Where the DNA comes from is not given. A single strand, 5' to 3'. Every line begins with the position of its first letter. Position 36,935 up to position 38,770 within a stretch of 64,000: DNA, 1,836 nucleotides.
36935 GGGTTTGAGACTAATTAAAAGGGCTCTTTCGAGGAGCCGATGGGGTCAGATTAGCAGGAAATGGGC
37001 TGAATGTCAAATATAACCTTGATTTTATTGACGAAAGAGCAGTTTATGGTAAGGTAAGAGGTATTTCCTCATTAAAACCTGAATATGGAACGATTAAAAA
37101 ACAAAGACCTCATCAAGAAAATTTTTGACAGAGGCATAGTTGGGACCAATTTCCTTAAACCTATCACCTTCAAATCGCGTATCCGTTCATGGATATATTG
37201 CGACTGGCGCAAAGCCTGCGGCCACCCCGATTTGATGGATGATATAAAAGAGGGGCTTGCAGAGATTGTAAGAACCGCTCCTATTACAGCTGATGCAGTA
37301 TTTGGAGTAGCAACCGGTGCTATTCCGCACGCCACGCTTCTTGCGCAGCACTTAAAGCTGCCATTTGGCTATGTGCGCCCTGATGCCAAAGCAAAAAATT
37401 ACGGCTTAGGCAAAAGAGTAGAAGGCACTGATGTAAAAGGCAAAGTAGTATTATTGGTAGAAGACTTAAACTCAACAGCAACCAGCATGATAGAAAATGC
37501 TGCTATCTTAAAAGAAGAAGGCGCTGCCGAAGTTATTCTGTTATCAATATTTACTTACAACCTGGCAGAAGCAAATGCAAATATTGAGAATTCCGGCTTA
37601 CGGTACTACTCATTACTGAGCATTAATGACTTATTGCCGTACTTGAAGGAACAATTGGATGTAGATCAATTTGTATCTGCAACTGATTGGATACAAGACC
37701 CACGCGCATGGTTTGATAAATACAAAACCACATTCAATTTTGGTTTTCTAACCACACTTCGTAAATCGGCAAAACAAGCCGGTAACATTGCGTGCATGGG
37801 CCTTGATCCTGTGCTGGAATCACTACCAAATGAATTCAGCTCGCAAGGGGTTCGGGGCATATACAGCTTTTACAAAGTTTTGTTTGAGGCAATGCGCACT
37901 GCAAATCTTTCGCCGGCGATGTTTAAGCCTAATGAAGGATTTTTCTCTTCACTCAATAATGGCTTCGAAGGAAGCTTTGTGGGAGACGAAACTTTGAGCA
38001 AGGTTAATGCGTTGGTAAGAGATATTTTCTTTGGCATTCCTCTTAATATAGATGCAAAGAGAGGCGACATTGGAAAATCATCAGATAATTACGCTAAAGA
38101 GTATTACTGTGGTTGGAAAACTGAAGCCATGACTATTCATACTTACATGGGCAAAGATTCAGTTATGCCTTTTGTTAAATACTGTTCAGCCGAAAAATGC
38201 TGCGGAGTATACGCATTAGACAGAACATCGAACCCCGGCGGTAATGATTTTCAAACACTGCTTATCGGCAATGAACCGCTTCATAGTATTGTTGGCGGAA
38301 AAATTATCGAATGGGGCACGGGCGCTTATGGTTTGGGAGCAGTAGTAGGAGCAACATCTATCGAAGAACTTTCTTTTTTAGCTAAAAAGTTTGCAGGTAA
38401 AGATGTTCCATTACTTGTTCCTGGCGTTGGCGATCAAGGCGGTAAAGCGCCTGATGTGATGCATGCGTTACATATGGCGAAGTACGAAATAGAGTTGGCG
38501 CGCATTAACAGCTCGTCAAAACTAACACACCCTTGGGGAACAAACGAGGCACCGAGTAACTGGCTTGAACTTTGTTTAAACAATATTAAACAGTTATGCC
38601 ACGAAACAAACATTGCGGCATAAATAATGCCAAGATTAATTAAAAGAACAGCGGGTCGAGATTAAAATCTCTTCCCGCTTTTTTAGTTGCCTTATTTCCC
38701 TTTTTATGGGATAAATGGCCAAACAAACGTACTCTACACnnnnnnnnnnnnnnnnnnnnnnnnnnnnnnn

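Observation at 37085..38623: Bacterial pyrE–pyrF fusion with eukaryote-like domain order (OPRT–OMPDC) and a type-2 OMP decarboxylase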

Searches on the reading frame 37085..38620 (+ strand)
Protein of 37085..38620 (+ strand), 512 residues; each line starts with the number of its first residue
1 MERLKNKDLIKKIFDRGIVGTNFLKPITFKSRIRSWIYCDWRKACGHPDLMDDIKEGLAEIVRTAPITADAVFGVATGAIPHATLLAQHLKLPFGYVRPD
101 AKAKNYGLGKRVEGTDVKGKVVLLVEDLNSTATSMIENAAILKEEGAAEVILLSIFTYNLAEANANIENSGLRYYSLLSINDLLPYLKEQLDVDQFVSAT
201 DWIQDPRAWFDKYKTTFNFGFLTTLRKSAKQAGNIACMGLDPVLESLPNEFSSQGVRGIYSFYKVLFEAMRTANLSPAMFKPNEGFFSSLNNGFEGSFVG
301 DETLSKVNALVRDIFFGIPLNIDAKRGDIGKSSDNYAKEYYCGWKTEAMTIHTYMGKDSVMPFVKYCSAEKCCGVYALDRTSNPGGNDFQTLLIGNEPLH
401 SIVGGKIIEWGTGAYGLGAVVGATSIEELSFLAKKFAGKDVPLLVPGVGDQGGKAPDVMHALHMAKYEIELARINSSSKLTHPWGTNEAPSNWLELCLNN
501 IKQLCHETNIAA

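Call 3: search_protein_families(library=pfam, proteins=[window:37085-38620:+], max_evalue=0.01)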
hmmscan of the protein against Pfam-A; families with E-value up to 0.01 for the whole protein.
window:37085-38620:+ (512 aa): 3 families
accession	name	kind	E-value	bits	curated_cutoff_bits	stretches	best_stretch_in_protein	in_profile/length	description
PF00156.33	Pribosyltran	-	8.4e-16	58.1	26.3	1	47-156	8-124/158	Phosphoribosyl transferase domain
PF00215.30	OMPdecase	-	5.5e-13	49.8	27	1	318-458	52-185/221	Orotidine 5'-phosphate decarboxylase / HUMPS family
PF14572.12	Pribosyl_synth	-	0.00018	22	27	1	116-172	80-136/184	Phosphoribosyl synthetase-associated domain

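Call 4: search_protein_families(library=ncbifam, proteins=[window:37085-38620:+], max_evalue=0.01)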
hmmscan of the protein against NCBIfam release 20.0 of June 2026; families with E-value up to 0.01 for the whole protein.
window:37085-38620:+ (512 aa): 22 families
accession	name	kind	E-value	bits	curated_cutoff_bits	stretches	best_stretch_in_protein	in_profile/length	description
TIGR02127.1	pyrF_sub2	equivalog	6.7e-39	133.6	110.6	1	221-468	1-238/261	orotidine-5'-phosphate decarboxylase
NF004034.0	PRK05500.1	equivalog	2.7e-35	121.9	656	2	221-427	3-192/478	bifunctional orotidine-5'-phosphate decarboxylase/orotate phosphoribosyltransferase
TIGR00336.1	pyrE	equivalog_domain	4.1e-26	91.8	106.8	1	28-183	15-173/173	orotate phosphoribosyltransferase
NF001729.0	PRK00455.1-3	equivalog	1.7e-24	86.4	245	1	21-214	28-224/231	orotate phosphoribosyltransferase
NF010382.0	PRK13809.1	equivalog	1.6e-10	40.7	208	1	27-193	28-191/210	orotate phosphoribosyltransferase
TIGR01251.1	ribP_PPkin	subfamily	9.6e-10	37.8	113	1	77-172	168-263/309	ribose-phosphate diphosphokinase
NF002620.0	PRK02277.1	subfamily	1.1e-09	38.3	115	1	37-157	55-179/201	orotate phosphoribosyltransferase-like protein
NF002095.0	PRK00934.1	equivalog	1.8e-08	33.9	296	1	65-172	152-258/287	ribose-phosphate diphosphokinase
TIGR01367.1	pyrE_Therm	equivalog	4e-08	33.1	150.25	1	34-158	24-144/187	orotate phosphoribosyltransferase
NF002320.0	PRK01259.1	subfamily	2.6e-06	27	297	1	77-172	173-267/316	ribose-phosphate diphosphokinase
NF005299.0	PRK06827.1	subfamily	3.8e-06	25.9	327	1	110-161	256-310/383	phosphoribosylpyrophosphate synthetase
NF002844.0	PRK03092.1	equivalog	1.1e-05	24.8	438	1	79-171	181-275/326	ribose-phosphate diphosphokinase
NF010386.0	PRK13813.1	equivalog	2.1e-05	24.2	208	1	321-461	58-185/216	orotidine 5'-phosphate decarboxylase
NF003428.0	PRK04923.1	equivalog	3.9e-05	22.9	536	1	116-173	214-271/319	ribose-phosphate diphosphokinase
NF002618.0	PRK02269.1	equivalog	0.00021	21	460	1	77-173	174-271/321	ribose-phosphate diphosphokinase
TIGR01740.1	pyrF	equivalog_domain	0.0016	18.1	92.3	1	322-454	54-175/216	orotidine-5'-phosphate decarboxylase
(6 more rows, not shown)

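Call 5: search_solved_structures(query=window:37085-38620:+, max_evalue=0.01, show_alignments=3)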
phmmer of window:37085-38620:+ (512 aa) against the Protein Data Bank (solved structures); distinct sequences matched with E-value up to 0.01: 32.
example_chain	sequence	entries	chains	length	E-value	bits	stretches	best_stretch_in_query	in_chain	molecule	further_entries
3qw4_B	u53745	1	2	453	2e-34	122.3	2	278-455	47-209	UMP synthase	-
3dez_A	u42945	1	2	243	1.5e-27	99.7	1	7-197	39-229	Orotate phosphoribosyltransferase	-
2aee_A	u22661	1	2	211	3.8e-27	98.3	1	25-189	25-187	Orotate phosphoribosyltransferase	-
3m3h_A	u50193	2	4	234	2.6e-25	92.2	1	7-195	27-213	Orotate phosphoribosyltransferase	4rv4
4mjz_A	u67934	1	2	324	4.3e-22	81.6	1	221-395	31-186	Orotidine 5'-phosphate decarboxylase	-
3qw3_A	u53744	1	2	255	1.3e-21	80.1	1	278-455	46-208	Orotidine-5-phosphate decarboxylase/orotate phosphoribosyltransferase, putative (Ompdcase-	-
3r89_A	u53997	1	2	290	1.4e-20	76.6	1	233-462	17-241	Orotidine 5'-phosphate decarboxylase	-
3v75_A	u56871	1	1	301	2.3e-15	59.4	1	233-458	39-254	Orotidine 5'-phosphate decarboxylase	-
2wns_A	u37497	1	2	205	2.5e-15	59.3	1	28-195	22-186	OROTATE PHOSPHORIBOSYLTRANSFERASE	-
2yzk_A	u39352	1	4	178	8.6e-15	57.5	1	29-182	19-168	Orotate phosphoribosyltransferase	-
4ohc_A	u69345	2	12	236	8.8e-13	50.9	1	15-167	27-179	Orotate phosphoribosyltransferase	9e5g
2p1z_A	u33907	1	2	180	1.1e-10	43.9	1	27-183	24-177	Phosphoribosyltransferase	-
2q8z_A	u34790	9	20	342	6.3e-10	41.5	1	259-474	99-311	Orotidine-monophosphate-decarboxylase | Orotidine 5' monophosphate decarboxylase | Orotidine 5'-phosphate decarboxylase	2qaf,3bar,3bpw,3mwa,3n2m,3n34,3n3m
2f84_A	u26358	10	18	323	9.3e-10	40.9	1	260-474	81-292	orotidine monophosphate decarboxylase | Orotidine-monophosphate-decarboxylase | Orotidine 5'-phosphate decarboxylase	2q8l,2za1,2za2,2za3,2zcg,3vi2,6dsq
2aqw_A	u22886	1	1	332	2.7e-09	39.4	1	316-474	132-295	putative orotidine-monophosphate-decarboxylase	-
3nqd_A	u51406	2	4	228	0.0053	18.6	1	316-458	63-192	Orotidine 5'-phosphate decarboxylase | Orotidine 5'-monophosphate decarboxylase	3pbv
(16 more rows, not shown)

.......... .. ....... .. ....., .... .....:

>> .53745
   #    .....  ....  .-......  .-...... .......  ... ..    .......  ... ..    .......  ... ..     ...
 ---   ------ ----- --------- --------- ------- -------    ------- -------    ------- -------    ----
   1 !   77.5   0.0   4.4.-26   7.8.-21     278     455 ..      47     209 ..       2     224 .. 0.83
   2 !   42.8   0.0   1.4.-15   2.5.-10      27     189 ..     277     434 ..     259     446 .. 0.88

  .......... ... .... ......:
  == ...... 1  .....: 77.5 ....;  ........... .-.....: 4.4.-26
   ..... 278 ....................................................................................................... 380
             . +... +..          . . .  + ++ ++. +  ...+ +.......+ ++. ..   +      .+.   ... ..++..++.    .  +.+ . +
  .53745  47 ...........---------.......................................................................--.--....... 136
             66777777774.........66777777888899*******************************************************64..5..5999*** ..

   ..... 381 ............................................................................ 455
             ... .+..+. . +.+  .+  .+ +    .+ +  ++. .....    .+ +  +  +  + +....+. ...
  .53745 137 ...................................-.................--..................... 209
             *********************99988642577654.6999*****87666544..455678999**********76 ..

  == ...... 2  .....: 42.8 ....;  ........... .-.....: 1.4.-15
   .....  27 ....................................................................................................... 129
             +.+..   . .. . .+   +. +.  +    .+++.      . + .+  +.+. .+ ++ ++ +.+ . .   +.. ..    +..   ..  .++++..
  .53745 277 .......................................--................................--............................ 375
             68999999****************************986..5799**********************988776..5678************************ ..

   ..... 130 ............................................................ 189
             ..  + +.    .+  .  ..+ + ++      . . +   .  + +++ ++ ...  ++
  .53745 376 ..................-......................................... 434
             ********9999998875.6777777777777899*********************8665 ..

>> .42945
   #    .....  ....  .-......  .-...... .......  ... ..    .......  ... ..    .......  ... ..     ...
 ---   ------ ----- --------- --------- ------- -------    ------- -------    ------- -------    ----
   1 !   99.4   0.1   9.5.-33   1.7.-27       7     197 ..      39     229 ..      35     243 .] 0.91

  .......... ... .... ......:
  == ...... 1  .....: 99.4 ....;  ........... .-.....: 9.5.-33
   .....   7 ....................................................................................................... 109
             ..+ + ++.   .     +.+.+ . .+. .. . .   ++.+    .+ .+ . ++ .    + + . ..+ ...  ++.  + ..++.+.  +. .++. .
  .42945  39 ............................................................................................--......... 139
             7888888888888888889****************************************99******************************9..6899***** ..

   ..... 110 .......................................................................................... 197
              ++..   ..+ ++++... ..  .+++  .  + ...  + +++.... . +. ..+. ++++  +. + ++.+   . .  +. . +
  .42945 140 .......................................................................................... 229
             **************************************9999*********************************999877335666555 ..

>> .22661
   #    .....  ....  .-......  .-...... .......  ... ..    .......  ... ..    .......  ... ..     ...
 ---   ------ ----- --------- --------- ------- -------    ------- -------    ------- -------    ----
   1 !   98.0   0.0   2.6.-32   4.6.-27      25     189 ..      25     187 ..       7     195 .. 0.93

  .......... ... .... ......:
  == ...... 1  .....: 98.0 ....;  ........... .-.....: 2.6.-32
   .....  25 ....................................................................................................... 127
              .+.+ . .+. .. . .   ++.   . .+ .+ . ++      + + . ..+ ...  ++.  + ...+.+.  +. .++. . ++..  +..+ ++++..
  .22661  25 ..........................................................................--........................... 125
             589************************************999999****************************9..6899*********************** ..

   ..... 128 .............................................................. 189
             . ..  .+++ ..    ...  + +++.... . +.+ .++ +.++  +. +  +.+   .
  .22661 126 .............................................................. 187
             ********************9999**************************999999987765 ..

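Call 6: find_homologous_proteins(query=window:37085-38620:+, max_evalue=1e-10)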
Query window:37085-38620:+ (512 aa): 1166 proteins with E <= 1e-10 among 8000 candidates; the best 120 are listed.
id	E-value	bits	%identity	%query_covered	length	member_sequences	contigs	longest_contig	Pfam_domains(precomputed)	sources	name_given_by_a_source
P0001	0.0e+0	1182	100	100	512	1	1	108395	PF00156.34,PF00215.31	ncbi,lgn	-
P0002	0.0e+0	1020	86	100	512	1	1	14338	PF00156.34,PF00215.31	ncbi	-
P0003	1.2e-155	537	51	98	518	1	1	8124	PF00156.34,PF00215.31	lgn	-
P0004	5.1e-144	499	49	91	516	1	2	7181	PF00156.34,PF00215.31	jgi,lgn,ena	-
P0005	1.4e-140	487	47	99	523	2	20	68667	PF00156.34,PF00215.31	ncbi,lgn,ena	-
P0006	4.6e-140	486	46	98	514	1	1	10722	PF00156.34,PF00215.31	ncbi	-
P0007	1.2e-139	484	46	98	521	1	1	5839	PF00156.34,PF00215.31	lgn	-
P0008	1.7e-139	484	47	98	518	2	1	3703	PF00156.34,PF00215.31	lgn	-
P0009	1.7e-138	481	46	98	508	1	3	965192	PF00156.34,PF00215.31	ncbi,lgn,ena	ncbi:MAG: orotidine-5'-phosphate decarboxylase [Candidatus Falkowbacteria bacterium]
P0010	1.3e-137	478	45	99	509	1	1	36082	PF00156.34,PF00215.31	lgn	-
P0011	2.4e-137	477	45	99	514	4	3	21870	PF00156.34,PF00215.31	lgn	-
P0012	4.6e-137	476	45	98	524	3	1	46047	PF00156.34,PF00215.31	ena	-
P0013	8.2e-137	475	47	96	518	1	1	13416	PF00156.34,PF00215.31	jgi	jgi:orotidine-5'-phosphate decarboxylase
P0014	2.4e-136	473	44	98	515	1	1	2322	PF00156.34,PF00215.31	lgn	-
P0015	1.2e-135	471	45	99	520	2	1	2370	PF00156.34,PF00215.31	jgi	jgi:orotidine-5'-phosphate decarboxylase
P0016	2.4e-135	470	45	99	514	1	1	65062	PF00156.34,PF00215.31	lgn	-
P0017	3.6e-135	470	45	99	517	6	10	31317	PF00156.34,PF00215.31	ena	-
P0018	4.8e-135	469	47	93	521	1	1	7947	PF00156.34,PF00215.31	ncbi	-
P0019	5.5e-135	469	46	97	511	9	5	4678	PF00156.34,PF00215.31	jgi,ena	-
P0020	3.7e-134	466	45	97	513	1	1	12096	PF00156.34,PF00215.31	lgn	-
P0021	2.1e-133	464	46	97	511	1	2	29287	PF00156.34,PF00215.31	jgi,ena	-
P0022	3.3e-133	463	44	97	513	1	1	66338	PF00156.34,PF00215.31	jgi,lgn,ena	-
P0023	1.6e-132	461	45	99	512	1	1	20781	PF00156.34,PF00215.31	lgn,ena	-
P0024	5.8e-131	456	45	96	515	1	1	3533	PF00156.34,PF00215.31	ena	-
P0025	8.1e-131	455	44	100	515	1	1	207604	PF00156.34,PF00215.31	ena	-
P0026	1.3e-130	455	45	99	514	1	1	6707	PF00156.34,PF00215.31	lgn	-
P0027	2.8e-129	450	43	98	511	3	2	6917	PF00156.34,PF00215.31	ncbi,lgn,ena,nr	ncbi:orotidine-5'-phosphate decarboxylase [Patescibacteria group bacterium]|nr:orotidine-5'-phosphat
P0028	7.2e-129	449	44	99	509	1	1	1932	PF00156.34,PF00215.31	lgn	-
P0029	1.1e-128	448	44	99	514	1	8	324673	PF00156.34,PF00215.31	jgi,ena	-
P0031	1.8e-124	434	43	98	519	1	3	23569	PF00215.31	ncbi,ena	-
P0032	3.7e-123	430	45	95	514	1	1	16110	PF00156.34,PF00215.31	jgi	-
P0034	2.9e-122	427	43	99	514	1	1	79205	PF00156.34,PF00215.31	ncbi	-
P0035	1.3e-121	425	42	98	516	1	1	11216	PF00156.34,PF00215.31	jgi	jgi:orotidine-5'-phosphate decarboxylase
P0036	2.9e-119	417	44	93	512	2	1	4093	PF00156.34,PF00215.31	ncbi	-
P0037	2.5e-118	414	40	98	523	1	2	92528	PF00156.34,PF00215.31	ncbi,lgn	ncbi:MAG: orotidine-5'-phosphate decarboxylase [bacterium]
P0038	9.1e-117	409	46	85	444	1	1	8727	PF00156.34,PF00215.31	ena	-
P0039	1.4e-102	362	39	98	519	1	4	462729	PF00156.34,PF00215.31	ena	-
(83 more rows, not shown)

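Call 7: find_related_loci(query=window:37085-38620:+, collection=genome_contigs, flank=6000)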
Query window:37085-38620:+ (512 aa) in genome_contigs; peptide patterns used: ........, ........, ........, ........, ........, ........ (x = any residue, [..] = any of these).
42 stretches matched a pattern; 1 encode a relative of the query (tblastn E <= 1e-3); 1 distinct loci.
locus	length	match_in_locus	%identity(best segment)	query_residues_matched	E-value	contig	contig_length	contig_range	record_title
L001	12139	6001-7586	48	6-507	3e-95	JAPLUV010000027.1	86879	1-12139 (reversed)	MAG: candidate division SR1 bacterium isolate LacPavin_0818_WC45_MAG_36_8 LacPavin_0818_WC45_scaffold_26193, whole genom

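Call 10: find_encoding_contigs(protein=P0001, flank=10000, max_places=3)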
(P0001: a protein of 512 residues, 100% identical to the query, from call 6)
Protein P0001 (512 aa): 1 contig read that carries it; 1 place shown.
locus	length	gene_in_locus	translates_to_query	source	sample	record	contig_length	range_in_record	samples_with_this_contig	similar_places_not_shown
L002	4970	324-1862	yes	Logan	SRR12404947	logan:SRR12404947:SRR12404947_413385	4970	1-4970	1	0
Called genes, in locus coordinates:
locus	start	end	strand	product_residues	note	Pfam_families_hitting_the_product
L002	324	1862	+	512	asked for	PF00156:Pribosyltran, PF00215:OMPdecase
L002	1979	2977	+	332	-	PF01180:DHO_dh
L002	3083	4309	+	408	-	-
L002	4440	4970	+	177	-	?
